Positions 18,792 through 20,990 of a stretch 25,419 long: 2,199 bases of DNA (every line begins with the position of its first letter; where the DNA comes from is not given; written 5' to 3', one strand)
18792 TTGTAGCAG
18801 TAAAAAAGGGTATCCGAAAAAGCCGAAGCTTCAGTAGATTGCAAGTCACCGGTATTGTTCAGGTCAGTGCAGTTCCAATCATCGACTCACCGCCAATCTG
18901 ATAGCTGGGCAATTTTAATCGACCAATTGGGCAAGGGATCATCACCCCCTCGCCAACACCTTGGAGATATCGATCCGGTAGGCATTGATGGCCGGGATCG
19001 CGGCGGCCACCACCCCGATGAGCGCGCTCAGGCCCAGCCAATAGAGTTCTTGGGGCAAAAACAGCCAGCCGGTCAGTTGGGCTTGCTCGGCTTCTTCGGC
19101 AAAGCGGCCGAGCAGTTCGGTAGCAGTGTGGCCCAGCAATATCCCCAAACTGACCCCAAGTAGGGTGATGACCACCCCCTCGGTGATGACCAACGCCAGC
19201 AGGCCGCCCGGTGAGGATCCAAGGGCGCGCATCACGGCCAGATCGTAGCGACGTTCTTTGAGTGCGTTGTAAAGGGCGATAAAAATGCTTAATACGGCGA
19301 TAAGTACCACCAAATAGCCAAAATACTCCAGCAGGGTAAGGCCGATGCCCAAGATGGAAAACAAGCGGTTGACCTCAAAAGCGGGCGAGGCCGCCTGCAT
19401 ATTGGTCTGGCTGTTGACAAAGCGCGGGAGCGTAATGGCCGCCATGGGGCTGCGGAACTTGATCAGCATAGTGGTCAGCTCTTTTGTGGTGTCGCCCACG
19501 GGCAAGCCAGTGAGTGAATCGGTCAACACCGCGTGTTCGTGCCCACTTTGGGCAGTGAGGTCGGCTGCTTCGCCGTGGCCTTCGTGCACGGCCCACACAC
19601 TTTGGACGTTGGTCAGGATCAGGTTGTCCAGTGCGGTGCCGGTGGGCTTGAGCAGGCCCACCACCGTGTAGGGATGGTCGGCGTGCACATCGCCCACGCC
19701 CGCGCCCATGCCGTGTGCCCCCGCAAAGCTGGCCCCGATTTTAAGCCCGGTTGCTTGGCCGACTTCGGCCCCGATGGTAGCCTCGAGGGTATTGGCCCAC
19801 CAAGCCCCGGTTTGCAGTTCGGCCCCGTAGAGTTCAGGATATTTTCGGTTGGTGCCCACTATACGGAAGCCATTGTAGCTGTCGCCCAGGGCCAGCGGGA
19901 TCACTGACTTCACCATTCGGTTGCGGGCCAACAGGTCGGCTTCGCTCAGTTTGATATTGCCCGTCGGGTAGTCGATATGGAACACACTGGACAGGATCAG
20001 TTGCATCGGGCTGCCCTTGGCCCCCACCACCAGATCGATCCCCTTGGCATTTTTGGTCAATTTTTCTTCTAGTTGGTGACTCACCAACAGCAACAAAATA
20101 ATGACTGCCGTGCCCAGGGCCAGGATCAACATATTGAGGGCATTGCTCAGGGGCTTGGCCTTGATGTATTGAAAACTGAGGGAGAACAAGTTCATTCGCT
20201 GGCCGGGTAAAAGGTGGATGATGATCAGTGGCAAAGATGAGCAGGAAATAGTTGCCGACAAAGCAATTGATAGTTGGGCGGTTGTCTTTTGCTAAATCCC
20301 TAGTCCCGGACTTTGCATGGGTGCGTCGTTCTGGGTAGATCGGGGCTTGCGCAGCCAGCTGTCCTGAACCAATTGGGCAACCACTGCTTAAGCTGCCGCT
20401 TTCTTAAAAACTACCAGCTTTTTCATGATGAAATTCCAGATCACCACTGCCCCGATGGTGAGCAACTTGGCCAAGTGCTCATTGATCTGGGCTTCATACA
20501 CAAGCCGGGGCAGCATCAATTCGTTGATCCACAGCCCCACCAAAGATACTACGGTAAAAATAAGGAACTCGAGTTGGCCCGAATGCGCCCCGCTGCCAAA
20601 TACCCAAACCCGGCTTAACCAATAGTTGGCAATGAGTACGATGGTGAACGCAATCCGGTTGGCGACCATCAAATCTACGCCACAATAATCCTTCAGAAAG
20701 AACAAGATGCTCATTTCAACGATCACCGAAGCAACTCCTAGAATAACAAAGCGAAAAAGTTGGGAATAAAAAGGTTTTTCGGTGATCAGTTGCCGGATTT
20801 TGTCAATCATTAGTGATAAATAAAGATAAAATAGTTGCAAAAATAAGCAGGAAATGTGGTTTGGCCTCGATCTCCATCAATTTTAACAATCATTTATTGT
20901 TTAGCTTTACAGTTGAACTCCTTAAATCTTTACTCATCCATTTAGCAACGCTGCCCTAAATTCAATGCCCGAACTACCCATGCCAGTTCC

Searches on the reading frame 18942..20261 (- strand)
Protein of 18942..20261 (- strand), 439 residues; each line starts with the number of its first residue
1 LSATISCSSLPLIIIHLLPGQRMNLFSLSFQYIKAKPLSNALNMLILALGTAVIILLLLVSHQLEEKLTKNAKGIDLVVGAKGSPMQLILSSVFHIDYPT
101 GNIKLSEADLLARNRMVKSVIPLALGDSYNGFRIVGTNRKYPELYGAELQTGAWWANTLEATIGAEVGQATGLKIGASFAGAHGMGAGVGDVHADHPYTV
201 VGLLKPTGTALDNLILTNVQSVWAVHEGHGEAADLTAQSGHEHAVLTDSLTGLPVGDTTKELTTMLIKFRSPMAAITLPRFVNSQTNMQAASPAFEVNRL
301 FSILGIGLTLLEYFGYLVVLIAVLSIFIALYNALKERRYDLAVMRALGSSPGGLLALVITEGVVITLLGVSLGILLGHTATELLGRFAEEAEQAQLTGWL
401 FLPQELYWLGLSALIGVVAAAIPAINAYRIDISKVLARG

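Call 60: search_protein_families(library=pfam, proteins=[window:18942-20261:-], max_evalue=0.001)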
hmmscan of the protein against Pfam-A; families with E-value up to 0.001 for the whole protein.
window:18942-20261:- (439 aa): 2 families
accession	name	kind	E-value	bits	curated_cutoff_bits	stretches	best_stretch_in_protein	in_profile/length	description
PF02687.27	FtsX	-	8e-14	52.2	25.5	1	314-431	3-119/120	FtsX-like permease C-terminal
PF12704.14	MacB_PCD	-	5.2e-11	43.7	27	1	41-223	2-177/207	MacB-like periplasmic core domain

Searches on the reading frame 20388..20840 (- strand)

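Call 60: search_protein_families(library=pfam, proteins=[window:20388-20840:-], max_evalue=0.001)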
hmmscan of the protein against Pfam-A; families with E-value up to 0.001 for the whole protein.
window:20388-20840:- (150 aa): 1 family
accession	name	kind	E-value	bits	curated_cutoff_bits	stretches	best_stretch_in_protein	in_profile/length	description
PF04138.20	GtrA_DPMS_TM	-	3.8e-23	82.4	26.1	1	30-145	1-117/117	GtrA/DPMS, transmembrane domain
